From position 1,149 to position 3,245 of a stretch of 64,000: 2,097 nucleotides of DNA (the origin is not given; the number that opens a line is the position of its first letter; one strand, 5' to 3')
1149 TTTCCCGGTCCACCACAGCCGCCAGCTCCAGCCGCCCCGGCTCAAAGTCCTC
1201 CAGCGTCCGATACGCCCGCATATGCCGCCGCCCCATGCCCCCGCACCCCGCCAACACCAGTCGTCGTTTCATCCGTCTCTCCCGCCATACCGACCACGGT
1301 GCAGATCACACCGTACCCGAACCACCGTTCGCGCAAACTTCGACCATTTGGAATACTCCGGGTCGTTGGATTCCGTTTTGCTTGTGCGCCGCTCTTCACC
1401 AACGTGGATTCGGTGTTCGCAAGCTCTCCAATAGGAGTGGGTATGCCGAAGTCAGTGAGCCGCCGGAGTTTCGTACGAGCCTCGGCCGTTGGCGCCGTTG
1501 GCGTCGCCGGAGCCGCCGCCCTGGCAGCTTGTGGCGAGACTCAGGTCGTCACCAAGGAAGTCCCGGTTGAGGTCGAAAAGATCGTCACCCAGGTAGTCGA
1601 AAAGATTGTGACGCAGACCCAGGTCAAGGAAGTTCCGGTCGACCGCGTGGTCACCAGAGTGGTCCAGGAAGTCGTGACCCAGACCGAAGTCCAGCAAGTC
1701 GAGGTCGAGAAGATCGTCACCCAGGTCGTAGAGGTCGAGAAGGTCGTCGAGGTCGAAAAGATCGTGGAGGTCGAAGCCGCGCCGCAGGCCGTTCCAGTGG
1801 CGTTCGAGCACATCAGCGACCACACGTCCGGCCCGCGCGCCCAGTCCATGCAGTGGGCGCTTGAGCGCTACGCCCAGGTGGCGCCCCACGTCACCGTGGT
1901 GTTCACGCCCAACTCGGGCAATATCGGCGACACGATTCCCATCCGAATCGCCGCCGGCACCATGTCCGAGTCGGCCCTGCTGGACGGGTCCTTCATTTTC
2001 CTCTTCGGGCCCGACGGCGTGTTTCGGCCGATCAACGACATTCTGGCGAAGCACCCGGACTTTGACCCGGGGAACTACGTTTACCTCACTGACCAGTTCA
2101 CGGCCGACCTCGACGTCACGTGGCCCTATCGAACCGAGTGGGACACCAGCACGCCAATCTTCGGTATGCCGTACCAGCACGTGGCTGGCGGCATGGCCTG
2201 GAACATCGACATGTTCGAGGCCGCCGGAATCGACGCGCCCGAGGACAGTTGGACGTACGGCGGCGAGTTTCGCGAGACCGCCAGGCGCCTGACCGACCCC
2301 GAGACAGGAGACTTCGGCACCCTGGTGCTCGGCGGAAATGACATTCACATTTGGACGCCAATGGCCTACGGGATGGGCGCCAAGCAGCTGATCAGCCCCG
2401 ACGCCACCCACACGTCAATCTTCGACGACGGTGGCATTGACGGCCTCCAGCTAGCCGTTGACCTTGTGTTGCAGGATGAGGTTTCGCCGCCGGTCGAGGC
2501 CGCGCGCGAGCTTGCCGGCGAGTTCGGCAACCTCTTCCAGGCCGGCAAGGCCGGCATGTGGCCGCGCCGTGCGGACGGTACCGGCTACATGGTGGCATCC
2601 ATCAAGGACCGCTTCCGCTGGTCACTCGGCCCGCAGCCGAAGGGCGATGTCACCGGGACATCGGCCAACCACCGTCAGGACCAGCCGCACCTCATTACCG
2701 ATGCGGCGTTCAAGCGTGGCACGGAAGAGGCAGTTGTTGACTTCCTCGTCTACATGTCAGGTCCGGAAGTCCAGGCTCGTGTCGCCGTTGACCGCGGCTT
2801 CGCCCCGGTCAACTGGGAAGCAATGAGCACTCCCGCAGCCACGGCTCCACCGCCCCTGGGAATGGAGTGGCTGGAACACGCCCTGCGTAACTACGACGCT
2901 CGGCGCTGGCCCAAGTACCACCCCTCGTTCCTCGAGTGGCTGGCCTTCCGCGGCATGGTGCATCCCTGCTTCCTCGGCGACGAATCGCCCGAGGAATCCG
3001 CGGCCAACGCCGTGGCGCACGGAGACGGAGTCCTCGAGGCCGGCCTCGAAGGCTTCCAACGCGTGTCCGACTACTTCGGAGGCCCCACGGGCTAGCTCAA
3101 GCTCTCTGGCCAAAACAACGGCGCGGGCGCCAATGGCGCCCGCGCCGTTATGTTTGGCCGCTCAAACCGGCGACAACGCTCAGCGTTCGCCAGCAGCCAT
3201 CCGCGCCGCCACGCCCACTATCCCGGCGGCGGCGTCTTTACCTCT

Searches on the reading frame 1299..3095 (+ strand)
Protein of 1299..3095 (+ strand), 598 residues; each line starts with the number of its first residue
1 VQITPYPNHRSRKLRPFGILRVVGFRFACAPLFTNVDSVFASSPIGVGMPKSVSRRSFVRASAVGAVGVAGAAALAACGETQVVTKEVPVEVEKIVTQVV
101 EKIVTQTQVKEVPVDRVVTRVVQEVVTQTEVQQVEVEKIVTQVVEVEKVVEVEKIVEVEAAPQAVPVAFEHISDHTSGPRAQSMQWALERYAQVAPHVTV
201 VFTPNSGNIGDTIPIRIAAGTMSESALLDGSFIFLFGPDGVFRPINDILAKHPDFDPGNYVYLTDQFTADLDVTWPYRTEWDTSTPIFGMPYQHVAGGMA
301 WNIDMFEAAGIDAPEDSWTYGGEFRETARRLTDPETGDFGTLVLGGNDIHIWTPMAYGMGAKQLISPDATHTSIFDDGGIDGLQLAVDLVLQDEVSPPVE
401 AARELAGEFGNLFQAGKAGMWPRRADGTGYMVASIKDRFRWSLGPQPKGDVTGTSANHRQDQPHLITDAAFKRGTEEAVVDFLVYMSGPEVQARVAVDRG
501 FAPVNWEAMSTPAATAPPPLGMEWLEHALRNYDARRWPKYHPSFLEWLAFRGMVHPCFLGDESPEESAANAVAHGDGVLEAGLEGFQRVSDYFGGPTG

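Call 12: search_protein_families(library=pfam, proteins=[window:1299-3095:+], max_evalue=0.001)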
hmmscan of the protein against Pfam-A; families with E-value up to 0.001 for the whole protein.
window:1299-3095:+ (598 aa): 2 families
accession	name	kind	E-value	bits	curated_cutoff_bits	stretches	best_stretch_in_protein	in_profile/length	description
PF01547.30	SBP_bac_1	-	2.7e-15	57.6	26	1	184-493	11-307/307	Bacterial extracellular solute-binding protein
PF13416.11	SBP_bac_8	-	1.1e-06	29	27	1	195-517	10-274/279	Bacterial extracellular solute-binding protein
